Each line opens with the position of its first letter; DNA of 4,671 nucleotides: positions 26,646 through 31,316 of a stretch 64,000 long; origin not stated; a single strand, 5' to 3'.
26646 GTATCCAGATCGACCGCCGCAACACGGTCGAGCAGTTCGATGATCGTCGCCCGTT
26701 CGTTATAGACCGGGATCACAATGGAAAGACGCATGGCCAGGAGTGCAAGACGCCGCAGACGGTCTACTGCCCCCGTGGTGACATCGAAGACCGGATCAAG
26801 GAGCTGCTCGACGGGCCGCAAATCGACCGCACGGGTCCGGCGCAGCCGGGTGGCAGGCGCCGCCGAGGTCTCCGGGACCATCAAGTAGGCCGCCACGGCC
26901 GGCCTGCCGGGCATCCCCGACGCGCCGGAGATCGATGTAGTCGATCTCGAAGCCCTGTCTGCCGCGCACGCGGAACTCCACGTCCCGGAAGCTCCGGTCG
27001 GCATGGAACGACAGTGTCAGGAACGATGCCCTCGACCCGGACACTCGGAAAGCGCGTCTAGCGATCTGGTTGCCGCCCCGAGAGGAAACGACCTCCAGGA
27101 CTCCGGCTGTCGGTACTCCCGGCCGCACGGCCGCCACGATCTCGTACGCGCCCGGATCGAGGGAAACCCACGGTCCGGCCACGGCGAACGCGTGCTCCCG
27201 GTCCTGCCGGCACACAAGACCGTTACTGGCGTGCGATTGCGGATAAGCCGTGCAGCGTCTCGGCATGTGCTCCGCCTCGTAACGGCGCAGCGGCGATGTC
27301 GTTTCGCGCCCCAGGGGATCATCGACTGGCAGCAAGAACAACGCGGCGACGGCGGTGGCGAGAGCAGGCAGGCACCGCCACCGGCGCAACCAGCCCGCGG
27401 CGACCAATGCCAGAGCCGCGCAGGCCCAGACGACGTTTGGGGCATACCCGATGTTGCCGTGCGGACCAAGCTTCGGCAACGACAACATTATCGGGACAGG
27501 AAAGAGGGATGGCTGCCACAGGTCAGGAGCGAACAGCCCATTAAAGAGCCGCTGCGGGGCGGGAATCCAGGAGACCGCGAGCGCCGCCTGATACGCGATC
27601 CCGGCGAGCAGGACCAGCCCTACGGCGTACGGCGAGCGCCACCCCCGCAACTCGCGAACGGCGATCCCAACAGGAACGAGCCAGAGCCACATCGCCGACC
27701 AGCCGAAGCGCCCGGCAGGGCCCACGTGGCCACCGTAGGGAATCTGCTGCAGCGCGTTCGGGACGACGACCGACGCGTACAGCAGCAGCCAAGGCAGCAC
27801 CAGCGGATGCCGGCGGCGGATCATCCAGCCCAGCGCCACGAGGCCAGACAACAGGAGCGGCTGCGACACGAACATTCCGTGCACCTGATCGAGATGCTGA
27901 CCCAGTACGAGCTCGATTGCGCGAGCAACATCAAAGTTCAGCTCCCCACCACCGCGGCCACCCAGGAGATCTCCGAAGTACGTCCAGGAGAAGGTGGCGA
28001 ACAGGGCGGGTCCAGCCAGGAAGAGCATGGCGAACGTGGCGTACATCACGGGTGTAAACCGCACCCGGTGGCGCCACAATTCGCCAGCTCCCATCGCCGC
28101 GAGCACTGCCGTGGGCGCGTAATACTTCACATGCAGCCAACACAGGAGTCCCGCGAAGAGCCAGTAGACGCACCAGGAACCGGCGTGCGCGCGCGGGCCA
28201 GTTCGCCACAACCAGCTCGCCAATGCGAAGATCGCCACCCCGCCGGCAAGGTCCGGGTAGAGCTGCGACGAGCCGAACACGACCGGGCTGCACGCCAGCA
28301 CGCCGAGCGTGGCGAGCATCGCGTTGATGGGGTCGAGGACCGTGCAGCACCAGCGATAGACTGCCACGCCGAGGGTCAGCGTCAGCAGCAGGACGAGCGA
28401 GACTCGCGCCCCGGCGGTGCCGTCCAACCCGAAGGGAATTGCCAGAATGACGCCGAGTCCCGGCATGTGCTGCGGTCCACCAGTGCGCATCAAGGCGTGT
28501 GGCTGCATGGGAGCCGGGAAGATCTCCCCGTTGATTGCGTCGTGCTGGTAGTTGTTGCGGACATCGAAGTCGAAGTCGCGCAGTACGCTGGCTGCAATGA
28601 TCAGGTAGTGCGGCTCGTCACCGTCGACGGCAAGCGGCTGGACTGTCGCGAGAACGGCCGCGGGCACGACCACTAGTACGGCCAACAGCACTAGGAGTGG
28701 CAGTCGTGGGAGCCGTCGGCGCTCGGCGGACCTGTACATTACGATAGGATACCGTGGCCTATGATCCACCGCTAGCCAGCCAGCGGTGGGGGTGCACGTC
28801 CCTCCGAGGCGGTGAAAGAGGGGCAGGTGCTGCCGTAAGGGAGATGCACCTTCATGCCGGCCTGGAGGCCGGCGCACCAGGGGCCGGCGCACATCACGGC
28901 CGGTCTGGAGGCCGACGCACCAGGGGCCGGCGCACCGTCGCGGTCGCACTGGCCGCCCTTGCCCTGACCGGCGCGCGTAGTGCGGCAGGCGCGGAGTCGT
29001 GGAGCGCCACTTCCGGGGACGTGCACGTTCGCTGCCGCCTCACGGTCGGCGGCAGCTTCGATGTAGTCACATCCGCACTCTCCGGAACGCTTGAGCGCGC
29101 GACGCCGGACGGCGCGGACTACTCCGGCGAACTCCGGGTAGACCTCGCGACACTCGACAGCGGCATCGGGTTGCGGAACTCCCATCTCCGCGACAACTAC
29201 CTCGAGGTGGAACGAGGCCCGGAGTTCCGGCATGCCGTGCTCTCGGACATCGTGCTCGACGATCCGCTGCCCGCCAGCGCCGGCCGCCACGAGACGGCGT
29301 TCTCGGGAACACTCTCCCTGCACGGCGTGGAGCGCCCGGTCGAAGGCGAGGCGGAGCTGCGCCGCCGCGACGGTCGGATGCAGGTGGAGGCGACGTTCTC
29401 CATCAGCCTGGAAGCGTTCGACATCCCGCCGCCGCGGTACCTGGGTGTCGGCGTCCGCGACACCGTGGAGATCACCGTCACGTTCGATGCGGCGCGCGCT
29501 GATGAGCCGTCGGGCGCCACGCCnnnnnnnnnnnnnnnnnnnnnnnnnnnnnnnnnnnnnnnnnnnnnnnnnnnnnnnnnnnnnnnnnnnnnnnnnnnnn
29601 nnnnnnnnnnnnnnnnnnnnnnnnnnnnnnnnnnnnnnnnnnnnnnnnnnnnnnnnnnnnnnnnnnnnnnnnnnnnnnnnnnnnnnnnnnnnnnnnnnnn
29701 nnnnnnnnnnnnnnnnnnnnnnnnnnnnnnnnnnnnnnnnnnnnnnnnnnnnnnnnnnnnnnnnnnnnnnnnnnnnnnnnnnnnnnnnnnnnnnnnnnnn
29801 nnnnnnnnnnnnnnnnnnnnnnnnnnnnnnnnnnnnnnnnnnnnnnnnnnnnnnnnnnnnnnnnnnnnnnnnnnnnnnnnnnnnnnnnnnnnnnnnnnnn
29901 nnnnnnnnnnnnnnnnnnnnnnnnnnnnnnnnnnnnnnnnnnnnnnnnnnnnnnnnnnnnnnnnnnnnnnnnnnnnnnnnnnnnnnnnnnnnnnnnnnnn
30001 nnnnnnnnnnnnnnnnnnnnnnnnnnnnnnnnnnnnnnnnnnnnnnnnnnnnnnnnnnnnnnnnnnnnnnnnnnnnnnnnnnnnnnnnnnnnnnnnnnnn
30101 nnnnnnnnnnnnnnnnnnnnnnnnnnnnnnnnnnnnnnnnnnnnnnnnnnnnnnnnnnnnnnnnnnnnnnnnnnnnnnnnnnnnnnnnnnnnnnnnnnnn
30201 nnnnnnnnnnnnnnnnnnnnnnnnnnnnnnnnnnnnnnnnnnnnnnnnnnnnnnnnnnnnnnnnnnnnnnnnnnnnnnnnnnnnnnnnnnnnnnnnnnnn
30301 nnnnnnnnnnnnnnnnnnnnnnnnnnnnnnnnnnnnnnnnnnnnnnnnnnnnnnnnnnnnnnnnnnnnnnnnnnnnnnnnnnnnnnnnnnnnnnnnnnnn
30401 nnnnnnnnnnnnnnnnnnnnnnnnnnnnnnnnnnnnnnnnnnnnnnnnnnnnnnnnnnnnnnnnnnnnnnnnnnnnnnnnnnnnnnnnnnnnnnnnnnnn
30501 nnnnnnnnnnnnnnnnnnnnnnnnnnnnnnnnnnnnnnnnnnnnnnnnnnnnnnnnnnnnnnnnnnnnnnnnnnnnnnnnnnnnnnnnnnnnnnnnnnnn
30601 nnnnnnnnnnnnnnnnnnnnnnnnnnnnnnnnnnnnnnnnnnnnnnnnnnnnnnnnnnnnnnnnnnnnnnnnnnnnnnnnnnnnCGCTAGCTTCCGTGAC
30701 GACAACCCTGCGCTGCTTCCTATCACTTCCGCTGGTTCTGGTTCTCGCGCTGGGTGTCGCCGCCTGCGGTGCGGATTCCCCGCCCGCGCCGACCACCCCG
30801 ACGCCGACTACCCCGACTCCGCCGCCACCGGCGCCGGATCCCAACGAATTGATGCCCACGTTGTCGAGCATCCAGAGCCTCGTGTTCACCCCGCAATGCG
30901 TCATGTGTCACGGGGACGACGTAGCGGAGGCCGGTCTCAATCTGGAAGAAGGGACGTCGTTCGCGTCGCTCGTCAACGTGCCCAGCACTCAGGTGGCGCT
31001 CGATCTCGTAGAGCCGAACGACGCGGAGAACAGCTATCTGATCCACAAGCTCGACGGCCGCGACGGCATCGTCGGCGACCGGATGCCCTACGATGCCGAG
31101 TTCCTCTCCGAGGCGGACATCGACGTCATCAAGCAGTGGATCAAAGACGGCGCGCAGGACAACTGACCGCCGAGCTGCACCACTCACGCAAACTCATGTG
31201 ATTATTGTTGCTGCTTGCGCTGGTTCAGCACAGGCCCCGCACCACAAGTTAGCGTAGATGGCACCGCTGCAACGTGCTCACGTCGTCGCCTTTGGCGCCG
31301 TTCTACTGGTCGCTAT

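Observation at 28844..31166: Three-gene module: YceI-like protein, beta-barrel with an N-terminal CxxCH, and a PSCyt-type single-heme lipoprotein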

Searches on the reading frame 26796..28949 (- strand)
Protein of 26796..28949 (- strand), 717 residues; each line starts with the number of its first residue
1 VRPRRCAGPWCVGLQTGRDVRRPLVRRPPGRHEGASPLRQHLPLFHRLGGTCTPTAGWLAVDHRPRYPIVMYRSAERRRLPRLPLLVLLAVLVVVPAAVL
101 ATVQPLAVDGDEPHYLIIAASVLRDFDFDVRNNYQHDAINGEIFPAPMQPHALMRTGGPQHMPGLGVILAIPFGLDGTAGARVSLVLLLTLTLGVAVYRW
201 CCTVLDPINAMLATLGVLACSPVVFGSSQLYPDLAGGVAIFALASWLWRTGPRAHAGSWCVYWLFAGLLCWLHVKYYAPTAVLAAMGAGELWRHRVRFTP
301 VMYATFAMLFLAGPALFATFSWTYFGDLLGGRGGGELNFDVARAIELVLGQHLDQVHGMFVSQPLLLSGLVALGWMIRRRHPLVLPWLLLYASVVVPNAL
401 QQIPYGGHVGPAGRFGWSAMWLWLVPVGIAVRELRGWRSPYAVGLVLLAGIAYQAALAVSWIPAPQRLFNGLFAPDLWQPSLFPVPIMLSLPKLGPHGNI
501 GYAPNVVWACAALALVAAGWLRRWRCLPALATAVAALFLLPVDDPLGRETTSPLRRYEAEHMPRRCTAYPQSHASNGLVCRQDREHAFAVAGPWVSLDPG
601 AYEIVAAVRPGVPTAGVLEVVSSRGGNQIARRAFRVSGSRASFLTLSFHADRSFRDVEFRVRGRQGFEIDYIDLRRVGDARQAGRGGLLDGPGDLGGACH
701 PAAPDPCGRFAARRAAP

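Call 3: search_protein_families(library=pfam, proteins=[window:26796-28949:-], max_evalue=0.1)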
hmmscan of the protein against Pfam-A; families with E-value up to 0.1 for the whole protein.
window:26796-28949:- (717 aa): 0 families

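Call 4: search_protein_families(library=ncbifam, proteins=[window:26796-28949:-], max_evalue=0.1)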
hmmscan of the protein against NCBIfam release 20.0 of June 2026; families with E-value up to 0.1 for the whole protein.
window:26796-28949:- (717 aa): 2 families
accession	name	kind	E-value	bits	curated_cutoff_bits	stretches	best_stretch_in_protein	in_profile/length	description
NF047440.1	LA3751_2_3_fam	subfamily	0.057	12.2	200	1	185-375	103-299/460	LA_3751/LA_3752 family putative glycosyltransferase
NF052375.1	antisigma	equivalog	0.07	13.1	100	0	68-106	70-108/217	anti-sigma factor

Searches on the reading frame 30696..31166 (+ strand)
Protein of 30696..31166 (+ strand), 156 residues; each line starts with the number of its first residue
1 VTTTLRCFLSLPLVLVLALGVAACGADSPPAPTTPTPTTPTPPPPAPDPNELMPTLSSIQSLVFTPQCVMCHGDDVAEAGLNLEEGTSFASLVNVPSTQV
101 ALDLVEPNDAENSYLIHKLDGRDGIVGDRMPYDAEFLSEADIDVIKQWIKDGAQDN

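Call 3: search_protein_families(library=pfam, proteins=[window:30696-31166:+], max_evalue=0.1)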
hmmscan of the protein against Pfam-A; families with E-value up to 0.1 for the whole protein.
window:30696-31166:+ (156 aa): 4 families
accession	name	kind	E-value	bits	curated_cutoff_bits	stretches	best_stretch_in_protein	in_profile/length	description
PF07635.16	PSCyt1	-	0.00013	22.9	22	1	68-123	1-50/59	Planctomycete cytochrome C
PF00034.26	Cytochrom_C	-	0.00031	22.4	21.3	1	63-150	7-87/90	Cytochrome c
PF13442.11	Cytochrome_CBB3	-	0.0062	17.3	27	1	63-149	9-68/68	Cytochrome C oxidase, cbb3-type, subunit III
PF12079.13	DUF3558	-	0.013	15.9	34.1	1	19-84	1-62/173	Protein of unknown function (DUF3558)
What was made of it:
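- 30696..31166 (+): PSCyt1-type lipoprotein cytochrome c. Lipobox Cys24 is at nt 30765-30767, a Pro/Thr linker follows, and the CxxCH is at nt 30897-30911. A conserved Met-Pro is also present. PSCyt1 1.3e-4 and Cytochrom_C 3e-4, both just above their cut-offs (call 3).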

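Call 4: search_protein_families(library=ncbifam, proteins=[window:30696-31166:+], max_evalue=0.1)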
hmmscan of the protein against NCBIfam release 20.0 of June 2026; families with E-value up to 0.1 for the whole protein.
window:30696-31166:+ (156 aa): 4 families
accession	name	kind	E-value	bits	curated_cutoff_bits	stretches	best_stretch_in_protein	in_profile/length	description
NF045774.1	cytochro_C551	exception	0.0025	17.8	118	1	12-77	7-59/110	cytochrome c551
NF053527.1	lipo_Cory_WKLS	subfamily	0.018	14.9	105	1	14-57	6-58/166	WKL family lipoprotein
NF058595.1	invert_tail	domain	0.041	14.2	37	1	5-39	53-86/113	lipo-invert putative C-terminal anchoring domain-containing protein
NF047812.1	LIC11213_lipo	equivalog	0.047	13.8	100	0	53-97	37-81/118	LIC11213 family lipoprotein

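Call 72: find_homologous_proteins(query=window:30696-31166:+, max_evalue=0.001)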
Query window:30696-31166:+ (156 aa): 247 proteins with E <= 0.001 among 791 candidates; the best 120 are listed.
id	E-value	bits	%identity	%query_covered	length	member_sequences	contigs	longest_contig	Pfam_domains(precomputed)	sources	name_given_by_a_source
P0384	1.9e-88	312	92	100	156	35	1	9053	-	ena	-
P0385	1.5e-87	309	92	100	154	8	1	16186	-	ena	-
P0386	9.1e-86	303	90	100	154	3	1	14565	PF07635.17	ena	-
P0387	1.7e-81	289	86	100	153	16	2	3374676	PF07635.17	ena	-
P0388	1.1e-58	215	96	67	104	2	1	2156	-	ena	-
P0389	3.3e-55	204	76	67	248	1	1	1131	PF07635.17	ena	-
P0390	4.8e-55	204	85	75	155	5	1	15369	-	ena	-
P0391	2.4e-53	198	74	67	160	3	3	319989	PF07635.17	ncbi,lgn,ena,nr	ncbi:MAG: hypothetical protein F4W89_07290 [Acidobacteria bacterium]|nr:hypothetical protein [Acidob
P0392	3.0e-53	198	74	67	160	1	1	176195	PF07635.17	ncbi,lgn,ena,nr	ncbi:MAG: hypothetical protein F4Z04_07685 [Acidobacteria bacterium]|nr:hypothetical protein [Acidob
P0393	9.9e-52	193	63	96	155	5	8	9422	-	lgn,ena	-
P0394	1.3e-51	192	68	89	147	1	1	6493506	-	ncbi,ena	-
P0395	1.3e-51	192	61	98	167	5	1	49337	-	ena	-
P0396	1.9e-51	192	63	96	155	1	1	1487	-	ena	-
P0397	1.9e-51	192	67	89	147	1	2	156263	-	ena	-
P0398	3.6e-51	191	67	89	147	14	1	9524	-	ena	-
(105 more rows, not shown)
